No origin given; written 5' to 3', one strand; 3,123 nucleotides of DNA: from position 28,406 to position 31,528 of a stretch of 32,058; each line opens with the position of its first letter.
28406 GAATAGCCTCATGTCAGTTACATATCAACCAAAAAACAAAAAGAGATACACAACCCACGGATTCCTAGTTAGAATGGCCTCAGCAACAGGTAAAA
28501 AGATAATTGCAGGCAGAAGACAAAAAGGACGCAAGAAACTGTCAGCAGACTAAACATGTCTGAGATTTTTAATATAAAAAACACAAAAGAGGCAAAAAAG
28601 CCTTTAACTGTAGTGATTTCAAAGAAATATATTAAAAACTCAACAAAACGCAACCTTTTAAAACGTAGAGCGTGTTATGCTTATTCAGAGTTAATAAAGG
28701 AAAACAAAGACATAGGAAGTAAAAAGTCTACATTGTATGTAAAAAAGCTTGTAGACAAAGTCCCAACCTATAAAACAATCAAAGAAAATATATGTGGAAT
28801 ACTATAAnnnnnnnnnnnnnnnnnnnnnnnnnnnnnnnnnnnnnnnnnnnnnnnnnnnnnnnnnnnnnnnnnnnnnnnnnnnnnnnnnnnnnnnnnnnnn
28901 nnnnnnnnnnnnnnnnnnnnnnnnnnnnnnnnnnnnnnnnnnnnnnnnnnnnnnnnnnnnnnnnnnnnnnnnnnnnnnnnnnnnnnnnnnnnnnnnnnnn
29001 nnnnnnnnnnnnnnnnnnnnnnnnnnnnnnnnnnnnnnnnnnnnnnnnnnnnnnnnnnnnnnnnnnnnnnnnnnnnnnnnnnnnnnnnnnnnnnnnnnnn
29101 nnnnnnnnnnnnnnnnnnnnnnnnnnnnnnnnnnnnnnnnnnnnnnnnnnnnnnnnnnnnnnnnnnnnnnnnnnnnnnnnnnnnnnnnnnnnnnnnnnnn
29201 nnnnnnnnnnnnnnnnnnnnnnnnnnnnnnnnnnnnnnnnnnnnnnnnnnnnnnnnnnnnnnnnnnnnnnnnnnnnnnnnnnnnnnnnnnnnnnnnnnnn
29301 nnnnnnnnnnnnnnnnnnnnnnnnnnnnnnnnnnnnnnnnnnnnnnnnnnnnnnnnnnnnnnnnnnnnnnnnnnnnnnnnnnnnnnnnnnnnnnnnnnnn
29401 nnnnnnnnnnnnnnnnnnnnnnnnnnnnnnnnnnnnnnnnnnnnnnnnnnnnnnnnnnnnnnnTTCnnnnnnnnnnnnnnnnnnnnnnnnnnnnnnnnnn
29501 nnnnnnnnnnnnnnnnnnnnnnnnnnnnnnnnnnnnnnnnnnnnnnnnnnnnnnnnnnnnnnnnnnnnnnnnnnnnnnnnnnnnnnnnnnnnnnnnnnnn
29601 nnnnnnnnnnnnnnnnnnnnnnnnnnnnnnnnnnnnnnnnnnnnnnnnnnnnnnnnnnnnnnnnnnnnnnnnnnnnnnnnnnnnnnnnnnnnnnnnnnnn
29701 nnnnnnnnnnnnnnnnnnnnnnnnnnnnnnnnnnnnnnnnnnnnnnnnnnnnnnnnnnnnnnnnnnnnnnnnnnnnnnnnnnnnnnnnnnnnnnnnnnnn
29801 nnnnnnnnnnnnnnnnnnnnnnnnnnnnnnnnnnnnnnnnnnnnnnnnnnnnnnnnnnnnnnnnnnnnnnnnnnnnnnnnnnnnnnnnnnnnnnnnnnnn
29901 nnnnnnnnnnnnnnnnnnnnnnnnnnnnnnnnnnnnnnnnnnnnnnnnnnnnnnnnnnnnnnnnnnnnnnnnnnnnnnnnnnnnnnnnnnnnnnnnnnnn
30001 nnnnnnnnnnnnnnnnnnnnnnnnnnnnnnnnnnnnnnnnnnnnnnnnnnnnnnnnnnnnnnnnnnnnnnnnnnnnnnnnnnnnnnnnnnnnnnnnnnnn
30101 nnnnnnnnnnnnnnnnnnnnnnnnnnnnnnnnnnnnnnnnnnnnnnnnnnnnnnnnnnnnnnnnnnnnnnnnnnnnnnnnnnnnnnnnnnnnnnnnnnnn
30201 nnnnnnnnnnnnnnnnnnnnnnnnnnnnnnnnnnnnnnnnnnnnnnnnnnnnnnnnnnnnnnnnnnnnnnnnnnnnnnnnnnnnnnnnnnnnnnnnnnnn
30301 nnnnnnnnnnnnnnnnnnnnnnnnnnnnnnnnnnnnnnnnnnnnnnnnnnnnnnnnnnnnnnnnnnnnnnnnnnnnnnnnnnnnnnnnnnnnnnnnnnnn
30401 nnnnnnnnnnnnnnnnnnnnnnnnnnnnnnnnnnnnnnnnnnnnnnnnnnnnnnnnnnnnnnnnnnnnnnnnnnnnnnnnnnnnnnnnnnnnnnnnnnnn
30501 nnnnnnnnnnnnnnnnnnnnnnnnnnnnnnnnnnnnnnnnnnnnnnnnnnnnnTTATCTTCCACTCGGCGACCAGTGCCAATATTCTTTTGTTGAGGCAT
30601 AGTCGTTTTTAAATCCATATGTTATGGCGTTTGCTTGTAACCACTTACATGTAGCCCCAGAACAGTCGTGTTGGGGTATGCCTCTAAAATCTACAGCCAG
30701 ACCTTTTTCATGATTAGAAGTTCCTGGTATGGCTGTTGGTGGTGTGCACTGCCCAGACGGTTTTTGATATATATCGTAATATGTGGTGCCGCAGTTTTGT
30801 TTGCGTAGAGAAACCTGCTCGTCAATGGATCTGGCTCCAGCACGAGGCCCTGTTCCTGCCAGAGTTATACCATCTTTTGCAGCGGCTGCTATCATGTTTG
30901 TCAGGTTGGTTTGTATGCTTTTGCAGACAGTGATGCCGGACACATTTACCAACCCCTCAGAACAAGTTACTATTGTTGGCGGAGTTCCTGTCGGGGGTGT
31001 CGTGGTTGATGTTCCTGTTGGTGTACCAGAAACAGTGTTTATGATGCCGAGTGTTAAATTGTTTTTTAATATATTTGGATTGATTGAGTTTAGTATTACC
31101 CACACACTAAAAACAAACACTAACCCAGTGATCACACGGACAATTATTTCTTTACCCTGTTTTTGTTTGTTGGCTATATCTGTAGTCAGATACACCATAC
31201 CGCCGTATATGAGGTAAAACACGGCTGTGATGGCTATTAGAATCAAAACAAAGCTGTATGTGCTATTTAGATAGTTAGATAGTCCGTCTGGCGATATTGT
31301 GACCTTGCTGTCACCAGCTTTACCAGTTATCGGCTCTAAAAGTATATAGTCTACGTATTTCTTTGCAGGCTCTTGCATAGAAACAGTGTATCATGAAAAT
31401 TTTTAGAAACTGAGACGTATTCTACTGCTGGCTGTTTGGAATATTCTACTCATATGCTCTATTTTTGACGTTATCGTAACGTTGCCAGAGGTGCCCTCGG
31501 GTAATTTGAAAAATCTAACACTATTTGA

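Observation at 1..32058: Two expression grammars: leaderless backbone genes versus SD-led GC-rich cassettes that share the same -35/-10 consensus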

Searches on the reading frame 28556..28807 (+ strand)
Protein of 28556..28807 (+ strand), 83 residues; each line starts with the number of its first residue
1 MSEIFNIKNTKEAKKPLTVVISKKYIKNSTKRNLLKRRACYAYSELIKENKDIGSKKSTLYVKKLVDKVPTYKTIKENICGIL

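Call 9: search_protein_families(library=pfam, proteins=[window:28556-28807:+], max_evalue=0.01)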
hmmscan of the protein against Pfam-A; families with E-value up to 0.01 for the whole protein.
window:28556-28807:+ (83 aa): 1 family
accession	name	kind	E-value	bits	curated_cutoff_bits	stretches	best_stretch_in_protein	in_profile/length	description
PF00825.24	Ribonuclease_P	-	7.6e-05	23.2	22.3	1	12-68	36-91/109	Ribonuclease P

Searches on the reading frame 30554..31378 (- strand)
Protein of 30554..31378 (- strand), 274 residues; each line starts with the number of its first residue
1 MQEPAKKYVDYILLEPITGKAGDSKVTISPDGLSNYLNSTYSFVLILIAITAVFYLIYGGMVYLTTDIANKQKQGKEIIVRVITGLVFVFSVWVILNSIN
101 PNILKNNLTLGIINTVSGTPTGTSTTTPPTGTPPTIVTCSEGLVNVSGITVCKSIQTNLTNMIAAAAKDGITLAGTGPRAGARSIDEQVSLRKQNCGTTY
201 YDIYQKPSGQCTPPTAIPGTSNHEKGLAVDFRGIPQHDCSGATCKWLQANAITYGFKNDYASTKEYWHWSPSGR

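Call 9: search_protein_families(library=pfam, proteins=[window:30554-31378:-], max_evalue=0.01)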
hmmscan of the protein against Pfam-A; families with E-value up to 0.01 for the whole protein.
window:30554-31378:- (274 aa): 2 families
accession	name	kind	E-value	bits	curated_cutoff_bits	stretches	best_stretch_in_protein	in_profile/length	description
PF02557.22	VanY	-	3.4e-12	46.7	25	1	151-270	4-128/132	D-alanyl-D-alanine carboxypeptidase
PF18895.5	T4SS_pilin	-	6.8e-10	39.3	26.6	1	32-97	4-69/71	Type IV secretion system pilin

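Call 20: find_encoding_contigs(protein=window:30554-31378:-, flank=10000, max_places=4)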
Protein window:30554-31378:- (274 aa): 5 contigs read that carry it; 4 places shown.
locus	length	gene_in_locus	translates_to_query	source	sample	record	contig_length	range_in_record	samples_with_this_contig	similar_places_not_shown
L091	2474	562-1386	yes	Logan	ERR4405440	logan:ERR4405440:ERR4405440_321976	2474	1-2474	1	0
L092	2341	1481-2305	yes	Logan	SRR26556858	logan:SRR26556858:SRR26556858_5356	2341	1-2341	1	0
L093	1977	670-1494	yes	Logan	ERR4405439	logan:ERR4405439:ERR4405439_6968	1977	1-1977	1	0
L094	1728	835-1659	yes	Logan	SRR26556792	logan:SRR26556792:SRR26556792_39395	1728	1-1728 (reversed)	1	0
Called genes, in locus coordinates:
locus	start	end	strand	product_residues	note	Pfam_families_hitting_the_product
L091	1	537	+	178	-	?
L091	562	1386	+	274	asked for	PF18895:T4SS_pilin, PF02557:VanY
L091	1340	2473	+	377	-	?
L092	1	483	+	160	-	?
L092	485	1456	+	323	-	-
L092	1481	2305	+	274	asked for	PF18895:T4SS_pilin, PF02557:VanY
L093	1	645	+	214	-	?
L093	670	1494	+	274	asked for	PF18895:T4SS_pilin, PF02557:VanY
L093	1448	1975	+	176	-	?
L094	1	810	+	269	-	?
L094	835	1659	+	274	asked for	PF18895:T4SS_pilin, PF02557:VanY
